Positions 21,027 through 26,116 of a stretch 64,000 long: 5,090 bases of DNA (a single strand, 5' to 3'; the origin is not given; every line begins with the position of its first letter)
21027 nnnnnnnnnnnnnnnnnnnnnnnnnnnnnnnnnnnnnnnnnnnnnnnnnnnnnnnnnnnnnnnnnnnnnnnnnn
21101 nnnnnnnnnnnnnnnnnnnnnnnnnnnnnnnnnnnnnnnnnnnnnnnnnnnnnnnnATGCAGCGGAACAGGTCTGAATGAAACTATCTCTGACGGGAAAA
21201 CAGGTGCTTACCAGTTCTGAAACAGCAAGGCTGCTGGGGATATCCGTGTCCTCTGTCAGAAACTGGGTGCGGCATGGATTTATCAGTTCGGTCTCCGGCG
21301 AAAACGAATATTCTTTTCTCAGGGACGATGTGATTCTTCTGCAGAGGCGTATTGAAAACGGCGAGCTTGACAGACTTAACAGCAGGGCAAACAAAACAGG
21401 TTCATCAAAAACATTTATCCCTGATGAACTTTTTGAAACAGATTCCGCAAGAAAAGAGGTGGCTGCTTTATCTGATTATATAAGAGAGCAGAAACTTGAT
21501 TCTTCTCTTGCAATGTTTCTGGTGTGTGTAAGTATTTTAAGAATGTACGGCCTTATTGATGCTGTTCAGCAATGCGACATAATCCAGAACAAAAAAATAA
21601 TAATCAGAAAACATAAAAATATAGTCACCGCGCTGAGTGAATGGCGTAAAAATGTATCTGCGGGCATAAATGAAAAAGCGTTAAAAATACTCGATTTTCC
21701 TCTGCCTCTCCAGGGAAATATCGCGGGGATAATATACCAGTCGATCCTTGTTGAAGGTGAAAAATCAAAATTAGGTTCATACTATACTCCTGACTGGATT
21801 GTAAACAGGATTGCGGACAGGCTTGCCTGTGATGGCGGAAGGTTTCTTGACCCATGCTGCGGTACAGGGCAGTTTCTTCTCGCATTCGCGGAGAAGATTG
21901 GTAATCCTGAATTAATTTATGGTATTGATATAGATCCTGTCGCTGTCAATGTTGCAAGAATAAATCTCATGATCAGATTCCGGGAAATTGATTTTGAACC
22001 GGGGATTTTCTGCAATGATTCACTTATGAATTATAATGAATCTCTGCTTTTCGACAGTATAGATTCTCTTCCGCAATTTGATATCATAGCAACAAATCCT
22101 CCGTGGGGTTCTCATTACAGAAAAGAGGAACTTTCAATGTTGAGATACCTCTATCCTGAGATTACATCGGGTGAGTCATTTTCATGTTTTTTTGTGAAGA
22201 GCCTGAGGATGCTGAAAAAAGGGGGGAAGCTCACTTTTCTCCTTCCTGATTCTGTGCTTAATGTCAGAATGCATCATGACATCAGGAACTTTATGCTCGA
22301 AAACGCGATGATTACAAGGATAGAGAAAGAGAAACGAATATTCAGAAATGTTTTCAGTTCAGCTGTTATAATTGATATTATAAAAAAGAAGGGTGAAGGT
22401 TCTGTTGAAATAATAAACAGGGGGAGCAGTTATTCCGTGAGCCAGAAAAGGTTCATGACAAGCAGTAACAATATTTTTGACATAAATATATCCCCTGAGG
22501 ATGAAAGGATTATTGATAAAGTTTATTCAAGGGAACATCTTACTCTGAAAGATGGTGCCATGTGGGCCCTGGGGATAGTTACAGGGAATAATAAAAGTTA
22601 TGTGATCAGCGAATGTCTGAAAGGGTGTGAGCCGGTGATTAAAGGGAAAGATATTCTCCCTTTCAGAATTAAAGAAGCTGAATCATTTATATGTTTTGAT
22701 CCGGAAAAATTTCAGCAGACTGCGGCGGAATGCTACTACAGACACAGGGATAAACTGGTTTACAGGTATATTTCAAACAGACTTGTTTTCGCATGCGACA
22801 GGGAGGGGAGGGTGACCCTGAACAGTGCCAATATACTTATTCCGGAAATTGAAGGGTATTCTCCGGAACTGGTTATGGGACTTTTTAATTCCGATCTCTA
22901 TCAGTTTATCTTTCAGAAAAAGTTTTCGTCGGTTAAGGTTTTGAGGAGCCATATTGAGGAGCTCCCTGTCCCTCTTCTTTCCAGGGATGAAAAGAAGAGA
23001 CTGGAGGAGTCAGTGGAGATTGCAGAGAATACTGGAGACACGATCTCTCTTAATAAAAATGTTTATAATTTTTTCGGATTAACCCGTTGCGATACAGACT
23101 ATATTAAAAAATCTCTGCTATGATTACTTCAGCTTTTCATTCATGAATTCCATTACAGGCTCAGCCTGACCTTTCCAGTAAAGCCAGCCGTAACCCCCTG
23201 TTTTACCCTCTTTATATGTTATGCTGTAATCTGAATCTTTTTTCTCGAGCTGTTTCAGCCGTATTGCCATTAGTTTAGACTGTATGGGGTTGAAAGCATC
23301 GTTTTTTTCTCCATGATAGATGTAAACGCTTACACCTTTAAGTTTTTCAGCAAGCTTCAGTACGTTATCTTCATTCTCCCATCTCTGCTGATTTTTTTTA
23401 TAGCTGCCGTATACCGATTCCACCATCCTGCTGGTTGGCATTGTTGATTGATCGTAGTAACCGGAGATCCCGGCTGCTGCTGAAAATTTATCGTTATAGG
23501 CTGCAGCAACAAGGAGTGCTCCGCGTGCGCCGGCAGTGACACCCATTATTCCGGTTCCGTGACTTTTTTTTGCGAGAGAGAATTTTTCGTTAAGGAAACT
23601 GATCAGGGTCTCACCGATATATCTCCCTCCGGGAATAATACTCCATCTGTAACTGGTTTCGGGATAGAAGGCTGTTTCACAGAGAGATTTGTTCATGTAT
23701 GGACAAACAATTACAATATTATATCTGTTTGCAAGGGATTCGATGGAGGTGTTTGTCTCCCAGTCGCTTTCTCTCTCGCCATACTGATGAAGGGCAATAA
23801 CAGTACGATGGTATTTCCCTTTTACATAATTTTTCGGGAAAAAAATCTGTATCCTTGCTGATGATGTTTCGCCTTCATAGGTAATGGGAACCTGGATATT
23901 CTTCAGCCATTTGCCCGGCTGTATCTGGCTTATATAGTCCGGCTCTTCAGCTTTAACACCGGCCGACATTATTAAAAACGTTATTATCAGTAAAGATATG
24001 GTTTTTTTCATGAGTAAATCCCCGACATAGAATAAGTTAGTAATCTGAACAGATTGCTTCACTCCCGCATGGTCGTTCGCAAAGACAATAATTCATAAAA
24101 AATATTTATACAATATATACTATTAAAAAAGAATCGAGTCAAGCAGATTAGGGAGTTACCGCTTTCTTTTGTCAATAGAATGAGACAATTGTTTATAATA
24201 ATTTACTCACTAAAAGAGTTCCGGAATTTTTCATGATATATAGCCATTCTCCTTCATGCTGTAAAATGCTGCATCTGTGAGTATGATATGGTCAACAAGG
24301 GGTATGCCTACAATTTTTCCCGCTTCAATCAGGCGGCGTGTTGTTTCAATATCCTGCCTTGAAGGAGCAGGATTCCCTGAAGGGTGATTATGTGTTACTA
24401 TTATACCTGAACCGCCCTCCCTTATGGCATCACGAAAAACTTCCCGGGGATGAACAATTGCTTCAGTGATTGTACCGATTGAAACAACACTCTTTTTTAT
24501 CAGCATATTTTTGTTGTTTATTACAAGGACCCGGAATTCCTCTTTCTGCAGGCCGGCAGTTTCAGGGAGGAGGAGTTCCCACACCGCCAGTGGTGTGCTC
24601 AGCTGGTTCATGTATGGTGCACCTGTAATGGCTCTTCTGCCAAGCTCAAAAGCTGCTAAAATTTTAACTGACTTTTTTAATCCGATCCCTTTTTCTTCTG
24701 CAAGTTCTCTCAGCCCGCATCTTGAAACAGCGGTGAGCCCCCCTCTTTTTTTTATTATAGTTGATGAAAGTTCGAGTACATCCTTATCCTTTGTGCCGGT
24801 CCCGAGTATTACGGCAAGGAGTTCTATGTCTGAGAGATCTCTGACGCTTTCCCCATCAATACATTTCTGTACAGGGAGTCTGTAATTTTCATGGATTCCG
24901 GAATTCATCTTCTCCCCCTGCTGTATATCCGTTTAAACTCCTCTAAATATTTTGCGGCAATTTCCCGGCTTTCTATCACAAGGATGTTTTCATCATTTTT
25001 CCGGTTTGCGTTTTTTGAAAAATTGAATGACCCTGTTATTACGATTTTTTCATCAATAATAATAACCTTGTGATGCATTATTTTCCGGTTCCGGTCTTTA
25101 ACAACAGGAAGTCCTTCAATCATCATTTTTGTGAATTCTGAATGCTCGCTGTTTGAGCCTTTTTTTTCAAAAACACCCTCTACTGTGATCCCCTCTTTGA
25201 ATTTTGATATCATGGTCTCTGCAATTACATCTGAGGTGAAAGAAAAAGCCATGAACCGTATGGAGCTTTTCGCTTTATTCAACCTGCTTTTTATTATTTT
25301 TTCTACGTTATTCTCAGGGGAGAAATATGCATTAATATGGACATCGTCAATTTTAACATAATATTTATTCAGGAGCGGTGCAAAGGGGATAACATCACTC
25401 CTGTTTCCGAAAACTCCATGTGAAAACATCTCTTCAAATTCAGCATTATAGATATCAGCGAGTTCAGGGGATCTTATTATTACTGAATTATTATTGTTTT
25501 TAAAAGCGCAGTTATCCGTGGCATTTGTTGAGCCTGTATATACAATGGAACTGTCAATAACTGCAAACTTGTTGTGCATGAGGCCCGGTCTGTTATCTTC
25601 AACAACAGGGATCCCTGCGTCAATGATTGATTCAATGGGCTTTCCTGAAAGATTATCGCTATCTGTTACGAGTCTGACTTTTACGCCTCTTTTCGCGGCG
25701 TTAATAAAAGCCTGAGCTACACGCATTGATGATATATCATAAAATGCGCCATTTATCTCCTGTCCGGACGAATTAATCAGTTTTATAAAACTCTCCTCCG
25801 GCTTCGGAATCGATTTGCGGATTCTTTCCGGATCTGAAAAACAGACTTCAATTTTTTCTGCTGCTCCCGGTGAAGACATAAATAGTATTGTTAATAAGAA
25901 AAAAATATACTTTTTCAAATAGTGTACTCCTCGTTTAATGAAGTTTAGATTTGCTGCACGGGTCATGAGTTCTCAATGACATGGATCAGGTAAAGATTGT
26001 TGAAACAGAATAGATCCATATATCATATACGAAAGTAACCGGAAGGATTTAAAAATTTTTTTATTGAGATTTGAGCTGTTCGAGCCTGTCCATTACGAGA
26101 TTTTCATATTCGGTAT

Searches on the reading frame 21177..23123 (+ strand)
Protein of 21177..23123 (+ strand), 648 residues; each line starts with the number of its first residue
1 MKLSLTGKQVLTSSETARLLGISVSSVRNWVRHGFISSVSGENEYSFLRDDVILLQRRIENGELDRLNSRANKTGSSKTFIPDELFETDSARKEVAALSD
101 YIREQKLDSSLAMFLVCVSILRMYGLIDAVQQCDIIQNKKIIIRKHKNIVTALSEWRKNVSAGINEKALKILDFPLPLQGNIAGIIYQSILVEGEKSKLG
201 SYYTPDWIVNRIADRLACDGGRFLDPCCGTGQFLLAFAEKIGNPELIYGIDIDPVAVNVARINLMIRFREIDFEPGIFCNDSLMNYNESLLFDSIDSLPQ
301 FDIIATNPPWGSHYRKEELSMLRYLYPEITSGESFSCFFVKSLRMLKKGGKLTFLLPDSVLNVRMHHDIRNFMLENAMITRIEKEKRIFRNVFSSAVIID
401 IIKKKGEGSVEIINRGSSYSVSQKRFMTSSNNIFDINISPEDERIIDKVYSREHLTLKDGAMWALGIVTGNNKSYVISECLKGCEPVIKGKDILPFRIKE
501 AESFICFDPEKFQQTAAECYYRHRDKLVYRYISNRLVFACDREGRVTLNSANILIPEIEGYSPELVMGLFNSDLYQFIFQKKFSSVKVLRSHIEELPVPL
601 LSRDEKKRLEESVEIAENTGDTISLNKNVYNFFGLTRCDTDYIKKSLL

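Call 53: search_protein_families(library=pfam, proteins=[window:21177-23123:+], max_evalue=0.00001)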
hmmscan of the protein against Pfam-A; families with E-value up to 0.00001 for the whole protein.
window:21177-23123:+ (648 aa): 5 families
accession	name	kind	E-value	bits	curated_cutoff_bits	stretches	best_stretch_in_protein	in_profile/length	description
PF02384.22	N6_Mtase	-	2e-26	93.5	20.4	1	185-427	8-260/311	N-6 DNA Methylase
PF12950.13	TaqI_C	-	1.6e-23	83.6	26.5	1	486-598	2-118/118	TaqI-like C-terminal specificity domain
PF07669.17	Eco57I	-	1e-16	61.9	25.3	1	247-382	3-162/171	Eco57I restriction-modification methylase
PF13847.12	Methyltransf_31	-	1e-07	32.2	27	1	220-277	4-62/145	Methyltransferase domain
PF12728.13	HTH_17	-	2.3e-06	28.2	27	0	10-52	1-43/51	Helix-turn-helix domain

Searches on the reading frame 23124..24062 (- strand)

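Call 53: search_protein_families(library=pfam, proteins=[window:23124-24062:-], max_evalue=0.00001)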
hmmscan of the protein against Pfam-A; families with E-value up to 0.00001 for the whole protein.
window:23124-24062:- (312 aa): 1 family
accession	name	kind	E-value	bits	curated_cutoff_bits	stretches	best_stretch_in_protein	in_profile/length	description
PF00756.26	Esterase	-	5.6e-17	62.8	22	1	69-298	8-242/251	Putative esterase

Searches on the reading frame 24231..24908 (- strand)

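Call 53: search_protein_families(library=pfam, proteins=[window:24231-24908:-], max_evalue=0.00001)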
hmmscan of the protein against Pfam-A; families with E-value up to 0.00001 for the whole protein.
window:24231-24908:- (225 aa): 2 families
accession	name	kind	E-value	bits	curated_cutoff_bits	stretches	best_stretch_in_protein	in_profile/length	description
PF04002.20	RadC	-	4.4e-42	143.3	22.1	1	104-222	2-120/121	RadC-like JAB domain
PF20582.4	UPF0758_N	-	2.8e-13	50.2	27.1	1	22-80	19-76/77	UPF0758 N-terminal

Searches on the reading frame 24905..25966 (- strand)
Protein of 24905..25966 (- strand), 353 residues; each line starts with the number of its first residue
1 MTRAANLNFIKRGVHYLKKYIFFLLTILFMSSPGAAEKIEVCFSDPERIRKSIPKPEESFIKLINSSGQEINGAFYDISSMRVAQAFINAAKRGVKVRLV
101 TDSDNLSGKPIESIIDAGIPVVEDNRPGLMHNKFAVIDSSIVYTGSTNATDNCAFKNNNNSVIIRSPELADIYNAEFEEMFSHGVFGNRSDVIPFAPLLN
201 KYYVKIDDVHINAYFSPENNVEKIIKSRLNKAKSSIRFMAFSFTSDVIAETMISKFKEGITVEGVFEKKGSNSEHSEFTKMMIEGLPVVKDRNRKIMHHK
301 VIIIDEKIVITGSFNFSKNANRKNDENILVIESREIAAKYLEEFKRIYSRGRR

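Call 54: search_protein_families(library=pfam, proteins=[window:24905-25966:-], max_evalue=0.00001)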
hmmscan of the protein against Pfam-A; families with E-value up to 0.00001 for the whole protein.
window:24905-25966:- (353 aa): 3 families
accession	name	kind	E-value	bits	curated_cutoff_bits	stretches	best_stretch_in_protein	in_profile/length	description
PF13091.12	PLDc_2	-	2e-49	167.2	27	2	61-180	2-131/132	PLD-like domain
PF00614.28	PLDc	-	3.9e-09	36.6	21.9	0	297-319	5-27/28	Phospholipase D Active site motif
PF07894.18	SACK1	-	4.9e-08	33.3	21.4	0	297-350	219-271/274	Scaffolding anchor of CK1 domain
